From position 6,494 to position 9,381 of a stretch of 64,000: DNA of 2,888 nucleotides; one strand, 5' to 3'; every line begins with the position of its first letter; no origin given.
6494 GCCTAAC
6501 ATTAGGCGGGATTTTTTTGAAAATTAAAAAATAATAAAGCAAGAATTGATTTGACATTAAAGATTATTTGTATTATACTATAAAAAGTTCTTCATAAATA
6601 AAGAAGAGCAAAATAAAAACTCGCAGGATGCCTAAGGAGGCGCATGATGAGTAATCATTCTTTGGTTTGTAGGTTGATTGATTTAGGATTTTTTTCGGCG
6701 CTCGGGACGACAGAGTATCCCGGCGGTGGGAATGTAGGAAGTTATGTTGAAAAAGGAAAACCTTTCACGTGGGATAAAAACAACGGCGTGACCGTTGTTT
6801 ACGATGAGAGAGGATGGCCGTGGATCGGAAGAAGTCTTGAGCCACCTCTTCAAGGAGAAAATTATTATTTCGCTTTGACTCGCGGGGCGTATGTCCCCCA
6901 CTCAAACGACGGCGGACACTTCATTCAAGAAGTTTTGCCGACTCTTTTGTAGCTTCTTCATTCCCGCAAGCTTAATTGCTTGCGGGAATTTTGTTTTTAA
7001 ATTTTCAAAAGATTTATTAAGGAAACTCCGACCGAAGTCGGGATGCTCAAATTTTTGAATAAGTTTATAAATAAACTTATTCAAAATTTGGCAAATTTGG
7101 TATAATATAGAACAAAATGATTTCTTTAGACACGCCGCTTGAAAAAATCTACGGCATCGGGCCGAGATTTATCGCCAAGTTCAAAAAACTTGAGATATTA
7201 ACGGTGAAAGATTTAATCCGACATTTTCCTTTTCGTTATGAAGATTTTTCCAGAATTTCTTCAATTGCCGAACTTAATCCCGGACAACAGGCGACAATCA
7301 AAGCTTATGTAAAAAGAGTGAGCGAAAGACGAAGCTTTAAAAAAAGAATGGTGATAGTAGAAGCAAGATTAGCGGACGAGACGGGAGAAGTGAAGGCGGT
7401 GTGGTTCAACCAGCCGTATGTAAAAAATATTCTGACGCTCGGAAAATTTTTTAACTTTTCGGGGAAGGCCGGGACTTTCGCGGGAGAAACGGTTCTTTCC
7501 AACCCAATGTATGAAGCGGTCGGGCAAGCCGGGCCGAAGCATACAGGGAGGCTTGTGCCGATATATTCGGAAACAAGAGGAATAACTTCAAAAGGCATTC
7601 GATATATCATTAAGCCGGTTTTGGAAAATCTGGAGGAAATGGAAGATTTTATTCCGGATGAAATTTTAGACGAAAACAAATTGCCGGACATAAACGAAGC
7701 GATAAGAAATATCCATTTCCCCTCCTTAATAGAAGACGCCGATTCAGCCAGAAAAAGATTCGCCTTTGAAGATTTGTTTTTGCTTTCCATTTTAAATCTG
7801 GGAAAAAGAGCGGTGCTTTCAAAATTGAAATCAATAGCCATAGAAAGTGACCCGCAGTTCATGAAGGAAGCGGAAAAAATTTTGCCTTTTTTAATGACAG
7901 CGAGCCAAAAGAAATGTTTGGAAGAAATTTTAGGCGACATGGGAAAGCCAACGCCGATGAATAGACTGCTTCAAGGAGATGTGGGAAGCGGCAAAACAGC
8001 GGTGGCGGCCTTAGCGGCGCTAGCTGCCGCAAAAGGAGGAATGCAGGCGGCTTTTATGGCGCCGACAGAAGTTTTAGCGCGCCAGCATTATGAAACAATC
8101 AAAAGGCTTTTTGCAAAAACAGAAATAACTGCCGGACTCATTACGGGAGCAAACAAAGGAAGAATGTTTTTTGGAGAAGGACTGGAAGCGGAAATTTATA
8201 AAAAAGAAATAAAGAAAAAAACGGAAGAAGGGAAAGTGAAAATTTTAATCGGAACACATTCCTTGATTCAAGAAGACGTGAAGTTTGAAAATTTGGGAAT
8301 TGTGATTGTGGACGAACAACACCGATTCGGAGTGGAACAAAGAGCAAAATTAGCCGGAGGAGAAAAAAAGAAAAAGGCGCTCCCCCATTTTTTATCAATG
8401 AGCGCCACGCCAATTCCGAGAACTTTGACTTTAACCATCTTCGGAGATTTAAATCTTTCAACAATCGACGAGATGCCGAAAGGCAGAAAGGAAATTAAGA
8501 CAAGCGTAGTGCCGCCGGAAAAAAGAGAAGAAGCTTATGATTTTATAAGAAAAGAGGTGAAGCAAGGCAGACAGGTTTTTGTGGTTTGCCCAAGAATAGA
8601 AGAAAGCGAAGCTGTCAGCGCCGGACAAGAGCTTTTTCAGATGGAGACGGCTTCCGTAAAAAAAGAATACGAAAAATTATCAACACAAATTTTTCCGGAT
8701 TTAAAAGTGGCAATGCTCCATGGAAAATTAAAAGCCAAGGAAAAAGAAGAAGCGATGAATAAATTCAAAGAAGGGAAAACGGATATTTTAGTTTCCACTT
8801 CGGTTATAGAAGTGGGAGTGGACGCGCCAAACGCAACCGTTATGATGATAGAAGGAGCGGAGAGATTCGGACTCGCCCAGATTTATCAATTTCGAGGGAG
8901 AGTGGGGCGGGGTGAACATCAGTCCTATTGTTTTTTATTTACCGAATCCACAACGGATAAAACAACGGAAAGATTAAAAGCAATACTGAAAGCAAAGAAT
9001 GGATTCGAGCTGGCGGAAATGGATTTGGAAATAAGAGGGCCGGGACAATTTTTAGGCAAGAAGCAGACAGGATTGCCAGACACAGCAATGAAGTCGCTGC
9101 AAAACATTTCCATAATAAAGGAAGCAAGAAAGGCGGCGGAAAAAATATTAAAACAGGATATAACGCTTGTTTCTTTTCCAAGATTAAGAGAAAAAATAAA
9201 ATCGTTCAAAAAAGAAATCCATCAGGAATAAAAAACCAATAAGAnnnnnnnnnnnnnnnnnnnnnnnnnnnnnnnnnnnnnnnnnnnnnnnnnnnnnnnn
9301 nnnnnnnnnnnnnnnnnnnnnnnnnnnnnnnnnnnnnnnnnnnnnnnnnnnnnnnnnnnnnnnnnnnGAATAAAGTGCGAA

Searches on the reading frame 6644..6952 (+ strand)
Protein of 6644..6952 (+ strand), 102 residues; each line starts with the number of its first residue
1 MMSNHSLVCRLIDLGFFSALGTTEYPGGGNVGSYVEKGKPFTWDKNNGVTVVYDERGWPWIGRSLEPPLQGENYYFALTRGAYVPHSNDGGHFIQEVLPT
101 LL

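Call 6: search_protein_families(library=pfam, proteins=[window:6644-6952:+], max_evalue=10)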
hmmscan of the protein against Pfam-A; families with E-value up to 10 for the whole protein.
window:6644-6952:+ (102 aa): 0 families

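Call 7: search_protein_families(library=ncbifam, proteins=[window:6644-6952:+], max_evalue=10)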
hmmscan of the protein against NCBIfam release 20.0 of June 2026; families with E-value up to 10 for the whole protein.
window:6644-6952:+ (102 aa): 0 families

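Call 11: find_encoding_contigs(protein=window:6644-6952:+, flank=6000)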
Protein window:6644-6952:+ (102 aa): no gene with exactly this product is on record in the collection.

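Call 36: find_homologous_proteins(query=window:6644-6952:+, max_evalue=0.01)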
Query window:6644-6952:+ (102 aa): 165 proteins with E <= 0.01 among 166 candidates; the best 120 are listed.
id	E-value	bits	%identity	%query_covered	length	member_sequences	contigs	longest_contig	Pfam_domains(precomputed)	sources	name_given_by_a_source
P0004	1.2e-65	237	100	99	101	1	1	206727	-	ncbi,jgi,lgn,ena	ncbi:MAG: hypothetical protein WC435_01855 [Candidatus Paceibacterota bacterium]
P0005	5.4e-46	173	77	99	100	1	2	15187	-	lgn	-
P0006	7.0e-27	112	53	99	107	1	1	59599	-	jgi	jgi:hypothetical protein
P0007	9.9e-27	111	55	99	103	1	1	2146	-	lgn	-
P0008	1.5e-26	111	60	94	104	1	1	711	-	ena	-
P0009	2.6e-26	110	59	94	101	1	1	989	-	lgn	-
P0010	6.9e-26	108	54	94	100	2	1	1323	-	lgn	-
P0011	1.1e-25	108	56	94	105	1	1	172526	-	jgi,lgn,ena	-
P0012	1.2e-25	108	57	89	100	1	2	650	-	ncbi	-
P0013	1.5e-25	107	55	89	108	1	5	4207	-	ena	-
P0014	1.8e-25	107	54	94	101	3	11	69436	-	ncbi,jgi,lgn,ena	ncbi:MAG TPA: hypothetical protein VJJ48_01400 [Candidatus Paceibacterota bacterium]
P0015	2.3e-25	107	55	94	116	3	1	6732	-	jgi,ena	-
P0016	3.7e-25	106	54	94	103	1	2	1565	-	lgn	-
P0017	5.4e-25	106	59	89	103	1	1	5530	-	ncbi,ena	-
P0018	8.2e-25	105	55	94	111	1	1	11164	-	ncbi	-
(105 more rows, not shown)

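Call 37: find_encoding_contigs(protein=P0005, flank=5000, max_places=4)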
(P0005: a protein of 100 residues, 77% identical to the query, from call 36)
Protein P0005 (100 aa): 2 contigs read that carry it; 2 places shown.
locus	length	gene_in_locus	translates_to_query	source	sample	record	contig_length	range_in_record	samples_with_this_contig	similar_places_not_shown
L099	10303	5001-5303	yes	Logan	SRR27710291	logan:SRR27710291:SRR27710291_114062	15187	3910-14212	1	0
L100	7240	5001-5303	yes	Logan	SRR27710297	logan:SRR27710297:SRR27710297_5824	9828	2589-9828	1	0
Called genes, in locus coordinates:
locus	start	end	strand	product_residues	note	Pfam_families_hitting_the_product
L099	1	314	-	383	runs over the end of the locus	PF04055:Radical_SAM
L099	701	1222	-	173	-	PF02572:CobA_CobO_BtuR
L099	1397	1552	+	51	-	-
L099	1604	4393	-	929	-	PF08471:Ribonuc_red_2_N, PF02867:Ribonuc_red_lgC, PF12637:TSCPD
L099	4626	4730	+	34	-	-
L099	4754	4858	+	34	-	-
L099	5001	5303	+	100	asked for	-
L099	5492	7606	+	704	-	PF17191:RecG_wedge, PF19833:RecG_dom3_C (faint), PF00270:DEAD, PF04851:ResIII, PF00271:Helicase_C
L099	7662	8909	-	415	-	PF01408:GFO_IDH_MocA, PF22725:GFO_IDH_MocA_C3 (weak)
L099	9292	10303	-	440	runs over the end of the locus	-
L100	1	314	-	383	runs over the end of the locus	PF04055:Radical_SAM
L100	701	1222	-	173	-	PF02572:CobA_CobO_BtuR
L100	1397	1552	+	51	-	-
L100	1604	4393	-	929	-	PF08471:Ribonuc_red_2_N, PF02867:Ribonuc_red_lgC, PF12637:TSCPD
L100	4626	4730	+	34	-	-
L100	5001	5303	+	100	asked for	-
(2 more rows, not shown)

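Call 38: find_encoding_contigs(protein=P0006, flank=4000, max_places=3)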
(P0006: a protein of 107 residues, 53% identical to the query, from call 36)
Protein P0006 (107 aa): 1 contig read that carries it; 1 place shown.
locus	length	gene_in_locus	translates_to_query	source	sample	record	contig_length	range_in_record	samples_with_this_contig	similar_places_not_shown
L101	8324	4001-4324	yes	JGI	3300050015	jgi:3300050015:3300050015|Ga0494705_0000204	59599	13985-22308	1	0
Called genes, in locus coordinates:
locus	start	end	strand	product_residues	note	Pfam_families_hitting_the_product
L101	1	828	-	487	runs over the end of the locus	PF01743:PolyA_pol, PF12627:PolyA_pol_RNAbd, PF01966:HD, PF13735:tRNA_NucTran2_2 (weak)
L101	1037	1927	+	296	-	PF01259:SAICAR_synt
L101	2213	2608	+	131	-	PF02021:UPF0102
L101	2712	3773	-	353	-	PF00089:Trypsin (weak), PF13365:Trypsin_2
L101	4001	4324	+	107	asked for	-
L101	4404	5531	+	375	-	PF01078:Mg_chelatase (faint), PF05496:RuvB_N, PF00158:Sigma54_activat (faint), PF00004:AAA, PF07728:AAA_5, PF13173:AAA_14 (weak), PF16193:AAA_assoc_2, PF12002:MgsA_C, +2 more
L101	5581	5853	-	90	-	PF00216:Bac_DNA_binding, PF18291:HU-HIG (weak)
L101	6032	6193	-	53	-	-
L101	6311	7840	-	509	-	PF12072:RNase_Y_N, PF00013:KH_1 (weak), PF08668:HDOD (faint), PF01966:HD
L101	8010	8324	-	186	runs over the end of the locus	PF00574:CLP_protease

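Call 51: search_protein_families(library=phrogs, proteins=[window:6644-6952:+], max_evalue=1)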
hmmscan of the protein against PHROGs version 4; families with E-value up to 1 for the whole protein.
window:6644-6952:+ (102 aa): 0 families

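Call 64: search_solved_structures(query=A7, max_evalue=1)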
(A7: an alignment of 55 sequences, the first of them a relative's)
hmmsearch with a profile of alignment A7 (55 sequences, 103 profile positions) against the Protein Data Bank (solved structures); distinct sequences matched with E-value up to 1: 5.
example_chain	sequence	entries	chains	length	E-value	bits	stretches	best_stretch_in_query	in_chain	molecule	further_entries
4x7m_A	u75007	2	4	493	0.098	16.1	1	32-72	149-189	TarM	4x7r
2rb6_A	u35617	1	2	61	0.12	15.8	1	27-77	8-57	Uncharacterized protein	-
4x6l_A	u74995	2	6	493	0.15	15.5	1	32-72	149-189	TarM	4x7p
4wac_A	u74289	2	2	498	0.15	15.5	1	32-72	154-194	Glycosyl transferase, group 1 family protein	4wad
7chr_A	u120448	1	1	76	0.65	13.5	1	30-67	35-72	anti-CRISPR AcrIF9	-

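Call 73: predict_structure(alignment_id=A7)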
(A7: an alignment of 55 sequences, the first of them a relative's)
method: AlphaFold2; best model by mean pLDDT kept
length: 101 residues; sequences in the alignment: 55
mean_pLDDT: 79.4   pTM: 0.72
mean pLDDT of the five models: 79.4, 78.4, 76.9, 75.6, 74.1
residues with pLDDT >= 90: 29; 70-90: 41; 50-70: 30; < 50: 1
segments of 3 or more residues with pLDDT < 50: none
pLDDT, mean of each block of 10 residues (from residue 1): 75 90 77 91 89 93 65 76 75 66 55
secondary structure, 60 per line:
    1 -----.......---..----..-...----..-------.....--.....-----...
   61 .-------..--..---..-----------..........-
elements in order: H6-12 E41-45 E48-52 E58-61 H91-100

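Call 77: fold_search(model_id=the predicted structure, library=pdb)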
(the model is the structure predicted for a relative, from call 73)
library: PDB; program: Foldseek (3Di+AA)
matches with E <= 10: 531; with E <= 0.001: 0
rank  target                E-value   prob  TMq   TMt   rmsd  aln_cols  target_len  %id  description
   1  8d5p_A                8.2e-01  0.09  0.24  0.14   7.3        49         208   14  Mouse TCR TG6 (released 2022-09-14)
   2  2xn9_A                1.3e+00  0.07  0.20  0.12   5.9        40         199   20  Crystal structure of the ternary complex between human T cell receptor, staphylococcal enterotoxin H and human major h (released 2010-11-24)
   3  7s8i_A                1.4e+00  0.06  0.21  0.13   7.8        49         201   18  PHOSPHOPEPTIDE-SPECIFIC LC13 TCR, MONOCLINIC CRYSTAL FORM (released 2022-11-02)
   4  5np5_A                1.4e+00  0.03  0.16  0.23   7.4        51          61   12  Abl2 SH3 pTyr116/161 (released 2018-05-16)
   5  5eli_A                1.7e+00  0.06  0.25  0.23  13.8        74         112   15  Triggering receptor expressed on myeloid cells 2 (released 2016-12-28)
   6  5c0w_H                1.7e+00  0.06  0.23  0.10  11.0        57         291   12  Structure of a 12-subunit nuclear exosome complex bound to single-stranded RNA substrates (released 2015-07-29)
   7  4ifd_H                1.8e+00  0.06  0.23  0.09  11.0        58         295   12  Crystal structure of an 11-subunit eukaryotic exosome complex bound to RNA (released 2013-02-06)
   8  5hhm_D                1.8e+00  0.06  0.22  0.13   7.7        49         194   18  Crystal Structure of the JM22 TCR in complex with HLA-A*0201 in complex with M1-F5L (released 2016-03-23)
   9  5okz_l                1.8e+00  0.05  0.22  0.10  14.6        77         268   12  Crystal Strucrure of the Mpp6 Exosome complex (released 2017-08-30)
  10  4oo1_H                1.9e+00  0.02  0.14  0.09  15.1        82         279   11  Structure of an Rrp6-RNA exosome complex bound to poly(A) RNA (released 2014-07-02)
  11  4x6c_E                2.1e+00  0.03  0.19  0.11   9.0        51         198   16  CD1a ternary complex with lysophosphatidylcholine and BK6 TCR (released 2015-01-28)
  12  8rvd_N                2.3e+00  0.06  0.24  0.15   7.4        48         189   12  Unbound murine diabetogenic 4.1 TCR (released 2025-02-12)
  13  5hho_D                2.3e+00  0.05  0.20  0.12   5.9        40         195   20  Crystal Structure of the JM22 TCR in complex with HLA-A*0201 in complex with M1-G4E (released 2016-03-23)
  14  9nii_C                2.3e+00  0.04  0.19  0.11   6.1        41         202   17  Crystal structure of citrullinated Tenascin-C restricted PB TCR (released 2025-05-21)
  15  7snc                  2.4e+00  0.11  0.24  0.52   5.8        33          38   18  Pacifastin related protease inhibitors (released 2022-08-03)
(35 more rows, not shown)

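Call 78: find_encoding_contigs(protein=P0011, flank=3000, max_places=2)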
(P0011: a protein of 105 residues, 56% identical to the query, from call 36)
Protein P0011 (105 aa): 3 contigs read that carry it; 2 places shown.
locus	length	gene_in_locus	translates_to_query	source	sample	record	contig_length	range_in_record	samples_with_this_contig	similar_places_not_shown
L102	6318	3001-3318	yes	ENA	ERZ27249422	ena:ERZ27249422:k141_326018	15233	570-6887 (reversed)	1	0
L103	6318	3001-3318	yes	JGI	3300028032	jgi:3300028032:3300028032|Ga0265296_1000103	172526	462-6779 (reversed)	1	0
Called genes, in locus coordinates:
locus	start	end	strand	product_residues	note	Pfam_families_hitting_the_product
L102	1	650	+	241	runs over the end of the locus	-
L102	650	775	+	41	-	-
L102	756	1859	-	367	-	PF05496:RuvB_N (faint), PF13177:DNA_pol3_delta2, PF13401:AAA_22 (faint), PF00004:AAA, PF22608:DNAX_ATPase_lid, PF12169:DNA_pol3_gamma3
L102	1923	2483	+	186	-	PF01161:PBP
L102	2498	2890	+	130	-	-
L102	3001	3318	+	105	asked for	-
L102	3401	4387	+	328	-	PF01926:MMR_HSR1, PF02421:FeoB_N, PF06071:YchF-GTPase_C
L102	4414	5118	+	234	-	PF02616:SMC_ScpA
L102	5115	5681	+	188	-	PF04079:SMC_ScpB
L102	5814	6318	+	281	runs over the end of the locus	PF00768:Peptidase_S11, PF13354:Beta-lactamase2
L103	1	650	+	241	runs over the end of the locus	-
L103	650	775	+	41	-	-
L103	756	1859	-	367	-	PF05496:RuvB_N (faint), PF13177:DNA_pol3_delta2, PF13401:AAA_22 (faint), PF00004:AAA, PF22608:DNAX_ATPase_lid, PF12169:DNA_pol3_gamma3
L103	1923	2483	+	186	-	PF01161:PBP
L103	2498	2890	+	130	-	-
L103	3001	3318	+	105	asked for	-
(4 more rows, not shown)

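Call 79: find_encoding_contigs(protein=P0014, flank=3000, max_places=2)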
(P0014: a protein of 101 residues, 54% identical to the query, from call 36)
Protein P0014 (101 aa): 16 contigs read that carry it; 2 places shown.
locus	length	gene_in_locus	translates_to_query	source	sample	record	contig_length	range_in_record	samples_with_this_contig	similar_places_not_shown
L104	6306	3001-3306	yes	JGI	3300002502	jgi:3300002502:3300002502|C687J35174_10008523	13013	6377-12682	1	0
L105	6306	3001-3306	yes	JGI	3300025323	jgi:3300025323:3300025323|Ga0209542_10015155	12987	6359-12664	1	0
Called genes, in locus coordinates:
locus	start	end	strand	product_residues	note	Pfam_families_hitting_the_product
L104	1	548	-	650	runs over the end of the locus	PF08206:OB_RNB (faint), PF17849:OB_Dis3, PF17876:CSD2, PF00575:S1 (faint), PF00773:RNB, PF18614:RNase_II_C_S1 (weak)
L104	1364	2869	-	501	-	-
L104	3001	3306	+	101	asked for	-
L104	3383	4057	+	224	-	PF01797:Y1_Tnp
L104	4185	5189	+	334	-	PF00266:Aminotran_5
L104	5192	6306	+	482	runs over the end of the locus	?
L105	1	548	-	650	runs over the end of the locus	PF08206:OB_RNB (faint), PF17849:OB_Dis3, PF17876:CSD2, PF00575:S1 (faint), PF00773:RNB, PF18614:RNase_II_C_S1 (weak)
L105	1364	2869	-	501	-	PF00009:GTP_EFTU, PF01926:MMR_HSR1, PF22042:EF-G_D2, PF11987:IF-2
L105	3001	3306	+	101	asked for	-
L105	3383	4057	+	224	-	PF01797:Y1_Tnp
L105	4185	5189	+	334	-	PF00266:Aminotran_5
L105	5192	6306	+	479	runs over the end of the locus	?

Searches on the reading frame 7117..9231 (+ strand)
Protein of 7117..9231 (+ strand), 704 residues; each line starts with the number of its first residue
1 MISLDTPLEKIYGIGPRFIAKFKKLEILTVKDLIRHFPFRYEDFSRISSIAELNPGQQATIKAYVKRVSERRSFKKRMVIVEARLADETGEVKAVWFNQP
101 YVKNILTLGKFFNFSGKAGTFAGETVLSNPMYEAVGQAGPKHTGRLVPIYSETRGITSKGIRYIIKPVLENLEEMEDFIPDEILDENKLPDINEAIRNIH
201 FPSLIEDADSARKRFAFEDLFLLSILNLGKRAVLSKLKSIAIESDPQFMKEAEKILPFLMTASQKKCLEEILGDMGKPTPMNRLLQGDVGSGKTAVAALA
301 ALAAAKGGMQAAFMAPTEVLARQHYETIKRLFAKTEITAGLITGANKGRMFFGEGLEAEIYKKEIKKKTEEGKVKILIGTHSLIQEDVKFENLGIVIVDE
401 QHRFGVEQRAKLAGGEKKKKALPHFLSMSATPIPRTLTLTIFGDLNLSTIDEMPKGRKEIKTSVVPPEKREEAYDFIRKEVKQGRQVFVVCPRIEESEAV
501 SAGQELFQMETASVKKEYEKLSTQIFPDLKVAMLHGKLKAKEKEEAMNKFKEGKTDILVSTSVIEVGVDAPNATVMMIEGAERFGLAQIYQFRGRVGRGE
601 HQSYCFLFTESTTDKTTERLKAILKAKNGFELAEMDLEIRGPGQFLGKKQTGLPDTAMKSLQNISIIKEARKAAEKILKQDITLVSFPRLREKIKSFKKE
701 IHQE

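Call 20: find_related_loci(query=window:7117-9231:+, collection=metagenome_contigs, flank=4000)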
Query window:7117-9231:+ (704 aa) in metagenome_contigs; peptide patterns used: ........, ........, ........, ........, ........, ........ (x = any residue, [..] = any of these).
600 stretches matched a pattern (row limit reached: there are more); 53 encode a relative of the query (tblastn E <= 1e-3); 53 distinct loci.
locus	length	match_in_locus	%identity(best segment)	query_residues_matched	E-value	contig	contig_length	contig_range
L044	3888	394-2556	56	1-704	0e+0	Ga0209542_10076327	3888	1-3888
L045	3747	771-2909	54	1-704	0e+0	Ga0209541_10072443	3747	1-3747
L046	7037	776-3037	52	2-704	0e+0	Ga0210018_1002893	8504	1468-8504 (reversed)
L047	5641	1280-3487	54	1-698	0e+0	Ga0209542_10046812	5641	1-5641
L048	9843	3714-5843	48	1-704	0e+0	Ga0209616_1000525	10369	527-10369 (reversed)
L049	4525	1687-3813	47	2-704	0e+0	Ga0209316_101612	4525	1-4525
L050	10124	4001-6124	46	2-704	0e+0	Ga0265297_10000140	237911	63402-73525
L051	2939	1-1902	50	80-704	0e+0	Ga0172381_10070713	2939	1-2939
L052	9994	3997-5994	42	8-694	2e-168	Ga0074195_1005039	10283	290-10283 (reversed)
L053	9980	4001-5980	42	1-684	2e-167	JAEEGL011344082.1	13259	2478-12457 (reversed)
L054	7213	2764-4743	41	1-681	7e-166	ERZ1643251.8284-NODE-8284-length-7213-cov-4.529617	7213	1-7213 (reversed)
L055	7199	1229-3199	41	1-681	2e-164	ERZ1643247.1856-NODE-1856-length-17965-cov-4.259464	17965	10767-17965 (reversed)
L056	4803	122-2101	40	1-681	2e-168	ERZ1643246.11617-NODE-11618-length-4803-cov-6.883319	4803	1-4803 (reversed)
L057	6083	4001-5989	41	1-690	5e-164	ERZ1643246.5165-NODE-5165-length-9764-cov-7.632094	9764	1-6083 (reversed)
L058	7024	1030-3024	41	8-697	5e-162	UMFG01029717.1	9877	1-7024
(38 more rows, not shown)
